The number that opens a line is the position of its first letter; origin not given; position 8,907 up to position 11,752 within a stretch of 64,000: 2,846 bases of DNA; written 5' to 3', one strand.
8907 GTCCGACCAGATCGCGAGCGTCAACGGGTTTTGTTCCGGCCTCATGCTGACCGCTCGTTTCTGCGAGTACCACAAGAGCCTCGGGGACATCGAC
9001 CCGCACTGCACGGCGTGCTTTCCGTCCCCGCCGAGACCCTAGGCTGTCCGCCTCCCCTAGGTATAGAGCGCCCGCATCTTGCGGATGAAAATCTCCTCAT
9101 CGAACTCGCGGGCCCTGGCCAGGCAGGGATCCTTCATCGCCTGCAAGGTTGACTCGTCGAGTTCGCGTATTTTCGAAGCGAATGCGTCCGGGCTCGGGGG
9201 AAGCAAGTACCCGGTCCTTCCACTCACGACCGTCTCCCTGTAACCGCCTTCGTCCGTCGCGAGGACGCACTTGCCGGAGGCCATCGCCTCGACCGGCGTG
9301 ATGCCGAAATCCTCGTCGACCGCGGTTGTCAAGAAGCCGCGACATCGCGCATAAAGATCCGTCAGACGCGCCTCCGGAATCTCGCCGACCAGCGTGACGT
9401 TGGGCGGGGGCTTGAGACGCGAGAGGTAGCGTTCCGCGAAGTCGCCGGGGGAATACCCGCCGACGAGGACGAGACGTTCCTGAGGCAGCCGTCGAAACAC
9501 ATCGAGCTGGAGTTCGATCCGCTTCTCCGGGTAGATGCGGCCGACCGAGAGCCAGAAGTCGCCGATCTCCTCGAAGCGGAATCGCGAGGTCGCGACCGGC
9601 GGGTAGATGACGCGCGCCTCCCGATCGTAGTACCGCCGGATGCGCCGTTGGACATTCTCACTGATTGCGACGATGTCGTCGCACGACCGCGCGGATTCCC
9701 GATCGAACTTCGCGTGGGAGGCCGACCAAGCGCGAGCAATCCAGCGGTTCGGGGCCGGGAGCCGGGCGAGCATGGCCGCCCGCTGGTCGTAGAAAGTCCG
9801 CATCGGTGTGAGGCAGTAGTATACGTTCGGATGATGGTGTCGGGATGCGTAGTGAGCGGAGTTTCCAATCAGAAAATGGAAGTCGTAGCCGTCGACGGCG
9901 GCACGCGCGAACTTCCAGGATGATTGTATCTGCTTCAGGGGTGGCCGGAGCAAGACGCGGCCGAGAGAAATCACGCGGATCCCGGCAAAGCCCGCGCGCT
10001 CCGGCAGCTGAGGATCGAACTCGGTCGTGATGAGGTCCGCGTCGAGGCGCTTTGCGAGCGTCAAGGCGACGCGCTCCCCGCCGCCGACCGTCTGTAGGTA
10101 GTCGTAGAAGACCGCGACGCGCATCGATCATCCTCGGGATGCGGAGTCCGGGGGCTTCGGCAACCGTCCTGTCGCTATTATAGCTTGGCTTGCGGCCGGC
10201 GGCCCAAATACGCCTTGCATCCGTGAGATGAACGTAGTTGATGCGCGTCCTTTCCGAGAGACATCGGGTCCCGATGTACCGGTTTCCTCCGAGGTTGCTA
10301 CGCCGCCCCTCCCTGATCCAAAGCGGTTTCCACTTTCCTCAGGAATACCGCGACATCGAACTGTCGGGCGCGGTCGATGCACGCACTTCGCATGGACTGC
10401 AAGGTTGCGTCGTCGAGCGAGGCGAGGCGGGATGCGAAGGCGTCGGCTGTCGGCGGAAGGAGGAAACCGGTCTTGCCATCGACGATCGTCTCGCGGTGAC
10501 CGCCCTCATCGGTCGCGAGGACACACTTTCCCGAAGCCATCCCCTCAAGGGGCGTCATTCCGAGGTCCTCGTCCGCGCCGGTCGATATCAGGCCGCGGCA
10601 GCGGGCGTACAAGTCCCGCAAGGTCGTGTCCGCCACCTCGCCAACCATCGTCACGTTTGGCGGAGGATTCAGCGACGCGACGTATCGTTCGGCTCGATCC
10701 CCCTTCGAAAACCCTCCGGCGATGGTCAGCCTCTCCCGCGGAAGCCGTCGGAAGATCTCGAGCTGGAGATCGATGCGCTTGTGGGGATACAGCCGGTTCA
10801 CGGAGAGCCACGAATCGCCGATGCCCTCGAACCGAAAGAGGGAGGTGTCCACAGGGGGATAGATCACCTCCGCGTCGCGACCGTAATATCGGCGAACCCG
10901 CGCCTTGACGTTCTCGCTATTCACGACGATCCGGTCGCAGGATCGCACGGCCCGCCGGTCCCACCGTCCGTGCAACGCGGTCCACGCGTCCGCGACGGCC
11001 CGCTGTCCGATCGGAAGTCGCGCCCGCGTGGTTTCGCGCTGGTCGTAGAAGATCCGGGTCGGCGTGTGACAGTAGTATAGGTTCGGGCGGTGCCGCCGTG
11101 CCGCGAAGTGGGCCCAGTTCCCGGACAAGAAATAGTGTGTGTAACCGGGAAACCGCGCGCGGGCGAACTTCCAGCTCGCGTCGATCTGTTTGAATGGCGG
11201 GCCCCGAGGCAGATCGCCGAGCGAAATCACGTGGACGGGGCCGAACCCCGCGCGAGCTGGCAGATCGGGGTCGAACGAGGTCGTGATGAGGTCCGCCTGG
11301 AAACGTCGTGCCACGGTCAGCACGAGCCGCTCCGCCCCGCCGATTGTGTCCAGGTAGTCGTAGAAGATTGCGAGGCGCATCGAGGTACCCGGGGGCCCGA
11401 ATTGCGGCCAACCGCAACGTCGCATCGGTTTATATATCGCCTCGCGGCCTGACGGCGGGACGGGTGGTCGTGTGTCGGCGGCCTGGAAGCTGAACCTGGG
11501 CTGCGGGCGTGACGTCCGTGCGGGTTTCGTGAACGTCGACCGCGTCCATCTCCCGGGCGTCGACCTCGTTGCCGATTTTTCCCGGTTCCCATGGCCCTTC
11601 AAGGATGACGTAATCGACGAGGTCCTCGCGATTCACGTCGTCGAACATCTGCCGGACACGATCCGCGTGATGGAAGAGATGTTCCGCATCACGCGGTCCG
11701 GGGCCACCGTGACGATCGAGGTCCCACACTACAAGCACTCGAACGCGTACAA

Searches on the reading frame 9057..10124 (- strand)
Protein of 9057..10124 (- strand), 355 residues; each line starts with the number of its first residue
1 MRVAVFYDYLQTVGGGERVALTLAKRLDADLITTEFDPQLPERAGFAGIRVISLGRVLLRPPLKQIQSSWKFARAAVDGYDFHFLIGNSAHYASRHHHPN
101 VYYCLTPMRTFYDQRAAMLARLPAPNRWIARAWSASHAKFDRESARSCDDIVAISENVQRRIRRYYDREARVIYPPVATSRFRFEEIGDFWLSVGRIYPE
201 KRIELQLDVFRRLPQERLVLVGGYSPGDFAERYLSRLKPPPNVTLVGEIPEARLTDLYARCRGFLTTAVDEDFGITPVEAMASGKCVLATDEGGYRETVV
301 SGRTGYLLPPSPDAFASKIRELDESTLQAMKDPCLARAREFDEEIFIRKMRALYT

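Call 24: search_protein_families(library=ncbifam, proteins=[window:9057-10124:-], max_evalue=0.001)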
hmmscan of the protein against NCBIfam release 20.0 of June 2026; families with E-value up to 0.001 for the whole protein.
window:9057-10124:- (355 aa): 17 families
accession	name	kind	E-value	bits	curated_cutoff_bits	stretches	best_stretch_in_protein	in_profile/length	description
TIGR04047.1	MSMEG_0565_glyc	hypoth_equivalog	3.7e-13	49.3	259.85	1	139-326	130-343/373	MSMEG_0565 family glycosyltransferase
TIGR02149.1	glgA_Coryne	subfamily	1.2e-12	47.7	302.4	1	189-337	205-360/391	glycogen synthase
NF041876.1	EPS_EpsE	equivalog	2.3e-12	46.8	400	1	234-336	269-372/389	exopolysaccharide biosynthesis GT4 family glycosyltransferase EpsE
TIGR03999.1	thiol_BshA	equivalog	3e-12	46.1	273.7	1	198-354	209-370/375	N-acetyl-alpha-D-glucosaminyl L-malate synthase BshA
NF053787.1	GlcN_PG_synth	equivalog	7.6e-12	44.7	480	1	192-333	201-334/361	N-acetylglucosaminyl phosphatidylglycerol synthase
NF038229.1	Glyco4_Geo_Pelo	equivalog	1.3e-11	44.1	400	1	208-323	185-299/338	GPMC system family 4 glycosyltransferase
TIGR04063.1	stp3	hypoth_equivalog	9.2e-11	41.2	442.05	1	209-341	238-374/397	TIGR04063 family PEP-CTERM/XrtA system glycosyltransferase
NF012028.0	PRK15484.1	subfamily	1.8e-09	37.2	618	1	192-322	197-342/380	lipopolysaccharide N-acetylglucosaminyltransferase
TIGR03449.1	mycothiol_MshA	equivalog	1.8e-08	33.8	462.5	1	194-354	226-400/406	D-inositol-3-phosphate glycosyltransferase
TIGR04157.1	glyco_rSAM_CFB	subfamily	8e-08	31.7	400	1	181-337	220-379/406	TIGR04157 family glycosyltransferase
TIGR03088.1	stp2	hypoth_equivalog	1.3e-07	31.1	409.05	1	254-351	266-363/374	TIGR03088 family PEP-CTERM/XrtA system glycosyltransferase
NF053513.1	Gtran_IagA_BgsA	equivalog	9.2e-07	28.2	460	1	180-351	153-325/333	LTA glycolipid anchor biosynthesis glycosyltransferase, IagA/BgsA family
TIGR02472.1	sucr_P_syn_N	equivalog_domain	3.9e-06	26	576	1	254-310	333-390/439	sucrose-phosphate synthase, putative, glycosyltransferase domain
NF041010.1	glycosy_Agl16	equivalog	1.5e-05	24.1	575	1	140-354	126-348/352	glycosylation protein Agl16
TIGR02470.1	sucr_synth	equivalog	1.6e-05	23.3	810.4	1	264-319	647-703/784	sucrose synthase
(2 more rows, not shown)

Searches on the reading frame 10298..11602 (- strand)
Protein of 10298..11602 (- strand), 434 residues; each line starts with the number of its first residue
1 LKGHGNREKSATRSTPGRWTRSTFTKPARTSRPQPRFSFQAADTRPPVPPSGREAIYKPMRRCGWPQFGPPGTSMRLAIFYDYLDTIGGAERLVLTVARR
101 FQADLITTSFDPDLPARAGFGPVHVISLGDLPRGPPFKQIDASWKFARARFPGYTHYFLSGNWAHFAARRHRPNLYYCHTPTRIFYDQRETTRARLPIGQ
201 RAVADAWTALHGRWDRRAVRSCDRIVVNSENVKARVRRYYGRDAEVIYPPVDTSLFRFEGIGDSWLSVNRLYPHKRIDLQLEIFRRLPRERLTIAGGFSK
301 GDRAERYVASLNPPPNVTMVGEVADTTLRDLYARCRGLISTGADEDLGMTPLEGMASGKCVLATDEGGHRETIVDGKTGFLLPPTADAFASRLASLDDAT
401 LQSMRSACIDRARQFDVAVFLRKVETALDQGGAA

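Call 24: search_protein_families(library=ncbifam, proteins=[window:10298-11602:-], max_evalue=0.001)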
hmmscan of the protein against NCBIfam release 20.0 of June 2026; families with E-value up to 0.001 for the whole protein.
window:10298-11602:- (434 aa): 14 families
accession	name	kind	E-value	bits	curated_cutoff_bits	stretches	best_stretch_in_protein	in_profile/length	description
TIGR04063.1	stp3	hypoth_equivalog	1.1e-12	47.6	442.05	1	282-415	237-374/397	TIGR04063 family PEP-CTERM/XrtA system glycosyltransferase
NF041876.1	EPS_EpsE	equivalog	1.5e-11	44.2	400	1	265-407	217-369/389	exopolysaccharide biosynthesis GT4 family glycosyltransferase EpsE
TIGR04047.1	MSMEG_0565_glyc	hypoth_equivalog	1.6e-10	40.6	259.85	1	283-414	218-357/373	MSMEG_0565 family glycosyltransferase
NF038229.1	Glyco4_Geo_Pelo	equivalog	3.9e-10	39.3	400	1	282-409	185-309/338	GPMC system family 4 glycosyltransferase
TIGR02149.1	glgA_Coryne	subfamily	9.8e-10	38.1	302.4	1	323-403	272-355/391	glycogen synthase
TIGR03999.1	thiol_BshA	equivalog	7.4e-09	35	273.7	1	273-425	210-367/375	N-acetyl-alpha-D-glucosaminyl L-malate synthase BshA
TIGR03449.1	mycothiol_MshA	equivalog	1.6e-08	33.9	462.5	1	155-418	108-390/406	D-inositol-3-phosphate glycosyltransferase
TIGR03088.1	stp2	hypoth_equivalog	9e-07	28.2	409.05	1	289-398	229-337/374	TIGR03088 family PEP-CTERM/XrtA system glycosyltransferase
NF053787.1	GlcN_PG_synth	equivalog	1.1e-06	27.8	480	1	313-406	239-333/361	N-acetylglucosaminyl phosphatidylglycerol synthase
NF047880.1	glyco_SdgA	exception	2e-06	26.7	800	1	265-426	318-485/488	serine-aspartate repeat adhesin O-glycosyltransferase SdgA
NF012028.0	PRK15484.1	subfamily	5.3e-06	25.8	618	1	316-393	258-338/380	lipopolysaccharide N-acetylglucosaminyltransferase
TIGR02470.1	sucr_synth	equivalog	0.00012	20.4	810.4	1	345-393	654-703/784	sucrose synthase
NF038255.1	exopoly_VpsD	equivalog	0.00035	19.5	300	1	220-367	155-315/381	VpsD family glycosyltransferase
TIGR02472.1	sucr_P_syn_N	equivalog_domain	0.00082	18.3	576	0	331-385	336-391/439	sucrose-phosphate synthase, putative, glycosyltransferase domain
